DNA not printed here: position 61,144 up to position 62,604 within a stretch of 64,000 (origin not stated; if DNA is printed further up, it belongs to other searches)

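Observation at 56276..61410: ~5-kb gene block bracketed by direct repeats of a helicase gene 5' end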

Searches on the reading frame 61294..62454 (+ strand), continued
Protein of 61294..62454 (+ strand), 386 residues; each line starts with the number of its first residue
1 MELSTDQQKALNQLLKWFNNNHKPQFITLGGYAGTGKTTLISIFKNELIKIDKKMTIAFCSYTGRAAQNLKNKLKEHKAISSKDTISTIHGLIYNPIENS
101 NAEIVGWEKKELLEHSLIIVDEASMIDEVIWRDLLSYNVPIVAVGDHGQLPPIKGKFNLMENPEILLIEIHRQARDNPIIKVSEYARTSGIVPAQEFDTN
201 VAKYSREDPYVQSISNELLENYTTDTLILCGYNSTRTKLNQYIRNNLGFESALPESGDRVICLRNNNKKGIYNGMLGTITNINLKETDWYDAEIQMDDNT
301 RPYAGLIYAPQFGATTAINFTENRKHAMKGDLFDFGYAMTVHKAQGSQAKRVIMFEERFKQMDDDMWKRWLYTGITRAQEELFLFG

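Call 75: search_dna_similar(query=window:61294-62451:+, collection=plasmids, mode=protein, max_rows=8)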
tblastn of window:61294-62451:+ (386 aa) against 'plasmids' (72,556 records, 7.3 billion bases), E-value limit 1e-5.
Records with a match: 565; places in all: 581; records where one place covers at least 80% of the query: 404.
Best place of each record, by identity: <60% 565.
By first word of the organism name: Piscirickettsia 82; Klebsiella 74; Bacillus 40; Escherichia 34; Bradyrhizobium 31; Nostoc 30; Salmonella 30; Azospirillum 16; Acetobacter 14; Sinorhizobium 12; and 103 more.
By predicted mobility (MOB-suite, as given by PLSDB): non-mobilizable 246; conjugative 200; mobilizable 119.
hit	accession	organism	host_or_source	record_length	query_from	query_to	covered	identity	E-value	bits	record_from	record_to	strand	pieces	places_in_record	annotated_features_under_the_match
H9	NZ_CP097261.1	Bacillus thuringiensis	pure culture,surface soil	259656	1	384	99%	37.3%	2e-58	212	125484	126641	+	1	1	AAA family ATPase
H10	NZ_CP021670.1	Bacillus licheniformis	cell culture,food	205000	1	384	99%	36.7%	1e-58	213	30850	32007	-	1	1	ATP-dependent RecD-like DNA helicase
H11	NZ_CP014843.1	Bacillus licheniformis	single cell,Korean soybean paste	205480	1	384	99%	36.7%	1e-58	213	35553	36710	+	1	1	ATP-dependent RecD-like DNA helicase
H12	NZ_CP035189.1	Bacillus licheniformis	cell culture,food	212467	1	384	99%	36.7%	1e-58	213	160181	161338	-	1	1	ATP-dependent RecD-like DNA helicase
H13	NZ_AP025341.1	Bacillus paralicheniformis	-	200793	1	384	99%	36.7%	2e-58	212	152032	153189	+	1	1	ATP-dependent RecD-like DNA helicase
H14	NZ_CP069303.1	Shinella sp. PSBB067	monoisolate,Minnesota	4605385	1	382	99%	36.4%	3e-58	211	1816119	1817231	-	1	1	none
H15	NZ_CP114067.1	Bacillus halotolerans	mixed culture,Sweet potato rhizosphere ...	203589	1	384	99%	35.7%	3e-58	211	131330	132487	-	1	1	ATP-dependent RecD-like DNA helicase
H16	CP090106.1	Sinorhizobium meliloti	Medicago,Cell culture,Plant nodule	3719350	1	382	99%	35.7%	1e-56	207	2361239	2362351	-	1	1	ATP-dependent RecD-like DNA helicase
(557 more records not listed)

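Call 85: find_encoding_contigs(protein=P0005, flank=10000, max_places=3)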
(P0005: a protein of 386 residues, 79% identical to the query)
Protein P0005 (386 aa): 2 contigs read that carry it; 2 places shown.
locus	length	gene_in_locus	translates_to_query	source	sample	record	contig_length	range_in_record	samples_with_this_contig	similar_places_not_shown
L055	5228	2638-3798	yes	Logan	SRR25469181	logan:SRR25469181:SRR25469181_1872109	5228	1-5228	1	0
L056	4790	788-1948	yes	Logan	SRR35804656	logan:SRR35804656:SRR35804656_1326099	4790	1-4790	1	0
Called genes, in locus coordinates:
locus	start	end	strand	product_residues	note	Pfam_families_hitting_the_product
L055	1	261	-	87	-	?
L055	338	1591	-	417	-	PF13506:Glyco_transf_21, PF03142:Chitin_synth_2 (faint), PF00535:Glycos_transf_2, PF10111:Glyco_tranf_2_2, PF13641:Glyco_tranf_2_3, PF13632:Glyco_trans_2_3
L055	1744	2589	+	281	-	-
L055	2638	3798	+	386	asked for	PF05970:PIF1 (weak), PF13604:AAA_30, PF24883:NPHP3_N (faint), PF00580:UvrD-helicase (weak), PF13245:AAA_19, PF01443:Viral_helicase1 (faint), PF18335:SH3_13, PF13538:UvrD_C_2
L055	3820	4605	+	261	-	-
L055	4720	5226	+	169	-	?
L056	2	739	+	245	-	?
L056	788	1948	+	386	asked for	PF05970:PIF1 (weak), PF13604:AAA_30, PF24883:NPHP3_N (faint), PF00580:UvrD-helicase (weak), PF13245:AAA_19, PF01443:Viral_helicase1 (faint), PF18335:SH3_13, PF13538:UvrD_C_2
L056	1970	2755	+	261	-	-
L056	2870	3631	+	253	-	PF01040:UbiA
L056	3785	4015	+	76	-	-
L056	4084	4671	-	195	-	-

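Call 86: find_encoding_contigs(protein=P0008, flank=10000, max_places=3)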
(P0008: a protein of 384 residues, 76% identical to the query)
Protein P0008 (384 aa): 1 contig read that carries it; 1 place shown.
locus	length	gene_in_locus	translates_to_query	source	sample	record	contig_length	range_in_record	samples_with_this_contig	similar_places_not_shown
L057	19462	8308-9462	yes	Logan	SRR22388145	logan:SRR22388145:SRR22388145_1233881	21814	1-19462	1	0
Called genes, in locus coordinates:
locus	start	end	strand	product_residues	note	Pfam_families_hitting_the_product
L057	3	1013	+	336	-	?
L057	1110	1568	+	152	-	-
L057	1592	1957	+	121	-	-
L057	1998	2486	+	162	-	PF00665:rve (faint), PF13683:rve_3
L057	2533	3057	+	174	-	-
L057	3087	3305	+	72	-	-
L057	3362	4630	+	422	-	PF13173:AAA_14, PF13635:DUF4143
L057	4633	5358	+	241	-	PF10544:T5orf172 (weak), PF13455:MUG113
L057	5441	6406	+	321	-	-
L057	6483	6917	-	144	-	-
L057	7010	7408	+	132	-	PF05523:FdtA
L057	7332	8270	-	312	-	PF20903:SPL (weak), PF04055:Radical_SAM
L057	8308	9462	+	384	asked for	PF00580:UvrD-helicase (weak), PF05970:PIF1 (faint), PF13245:AAA_19, PF13604:AAA_30, PF24883:NPHP3_N (weak), PF09848:SLFN-g3_helicase (weak), PF18335:SH3_13 (weak), PF13538:UvrD_C_2, +3 more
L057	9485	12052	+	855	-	PF00690:Cation_ATPase_N, PF00122:E1-E2_ATPase, PF13246:Cation_ATPase, PF00702:Hydrolase, PF08282:Hydrolase_3 (faint), PF00689:Cation_ATPase_C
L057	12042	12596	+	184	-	-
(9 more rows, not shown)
